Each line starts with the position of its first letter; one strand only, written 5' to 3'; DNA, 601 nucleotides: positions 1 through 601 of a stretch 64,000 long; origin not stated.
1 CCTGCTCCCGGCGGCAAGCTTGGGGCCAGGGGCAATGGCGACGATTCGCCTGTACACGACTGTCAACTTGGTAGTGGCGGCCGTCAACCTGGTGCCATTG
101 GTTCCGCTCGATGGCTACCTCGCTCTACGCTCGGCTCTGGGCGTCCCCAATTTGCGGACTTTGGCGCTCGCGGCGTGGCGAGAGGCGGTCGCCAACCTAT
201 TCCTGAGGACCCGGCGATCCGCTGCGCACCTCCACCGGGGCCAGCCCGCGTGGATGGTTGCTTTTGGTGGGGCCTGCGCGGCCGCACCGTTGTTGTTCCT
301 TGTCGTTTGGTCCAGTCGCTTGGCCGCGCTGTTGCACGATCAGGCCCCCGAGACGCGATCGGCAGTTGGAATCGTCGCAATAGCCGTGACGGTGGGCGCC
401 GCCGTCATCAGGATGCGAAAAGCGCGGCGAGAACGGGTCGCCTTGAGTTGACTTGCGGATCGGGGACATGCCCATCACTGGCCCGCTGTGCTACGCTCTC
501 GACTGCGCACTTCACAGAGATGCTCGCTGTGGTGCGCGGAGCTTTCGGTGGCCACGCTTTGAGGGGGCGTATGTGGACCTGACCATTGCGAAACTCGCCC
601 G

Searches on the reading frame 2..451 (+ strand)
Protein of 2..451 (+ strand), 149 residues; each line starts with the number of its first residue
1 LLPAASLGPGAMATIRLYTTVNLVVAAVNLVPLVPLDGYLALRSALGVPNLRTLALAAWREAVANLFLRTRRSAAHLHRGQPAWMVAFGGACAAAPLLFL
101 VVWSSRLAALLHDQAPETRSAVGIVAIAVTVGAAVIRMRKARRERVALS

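Call 7: search_protein_families(library=pfam, proteins=[window:2-451:+], max_evalue=0.01)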
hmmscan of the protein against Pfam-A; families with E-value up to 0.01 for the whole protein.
window:2-451:+ (149 aa): 1 family
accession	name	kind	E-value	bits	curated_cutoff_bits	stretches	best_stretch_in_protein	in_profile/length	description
PF02163.28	Peptidase_M50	-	0.00044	20.1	27.2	1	10-47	158-195/221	Peptidase family M50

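Call 8: search_protein_families(library=ncbifam, proteins=[window:2-451:+], max_evalue=0.01)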
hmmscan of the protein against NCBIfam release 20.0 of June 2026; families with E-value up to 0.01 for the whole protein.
window:2-451:+ (149 aa): 1 family
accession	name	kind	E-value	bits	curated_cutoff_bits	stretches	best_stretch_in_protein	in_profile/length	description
NF041824.1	daptide_HExxH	equivalog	4.2e-23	82.1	300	1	11-140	249-370/379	daptide biosynthesis intramembrane metalloprotease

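Call 50: find_related_loci(query=window:20-451:+, collection=metagenome_contigs, flank=10000)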
Query window:20-451:+ (143 aa) in metagenome_contigs; peptide patterns used: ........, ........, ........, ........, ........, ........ (x = any residue, [..] = any of these).
301 stretches matched a pattern; 13 encode a relative of the query (tblastn E <= 1e-3); 13 distinct loci.
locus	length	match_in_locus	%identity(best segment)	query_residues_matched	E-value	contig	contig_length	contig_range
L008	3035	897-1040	50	6-51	4e-8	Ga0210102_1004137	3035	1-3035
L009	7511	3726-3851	57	22-63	5e-8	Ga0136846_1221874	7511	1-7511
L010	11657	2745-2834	70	22-51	2e-7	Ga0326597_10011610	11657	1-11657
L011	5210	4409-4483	72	22-46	2e-7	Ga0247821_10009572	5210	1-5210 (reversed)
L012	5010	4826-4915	67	22-51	2e-7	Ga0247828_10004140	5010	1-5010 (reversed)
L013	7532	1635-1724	67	22-51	2e-7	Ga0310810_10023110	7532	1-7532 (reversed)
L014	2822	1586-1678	61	23-53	3e-7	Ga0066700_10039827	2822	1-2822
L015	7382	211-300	67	22-51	3e-7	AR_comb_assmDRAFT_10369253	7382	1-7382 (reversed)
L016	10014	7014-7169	46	3-51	5e-7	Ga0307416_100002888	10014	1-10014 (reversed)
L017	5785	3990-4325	29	22-137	1e-6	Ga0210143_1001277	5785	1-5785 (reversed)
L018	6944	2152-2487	29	22-137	1e-6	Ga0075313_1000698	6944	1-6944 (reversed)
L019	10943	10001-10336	29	22-137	1e-6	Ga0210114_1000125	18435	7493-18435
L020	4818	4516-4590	68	22-46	1e-6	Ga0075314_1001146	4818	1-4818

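Call 92: find_homologous_proteins(query=window:2-451:+, max_evalue=0.00001)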
Query window:2-451:+: 1858 candidates shared short words with the query, none scored E <= 0.00001.
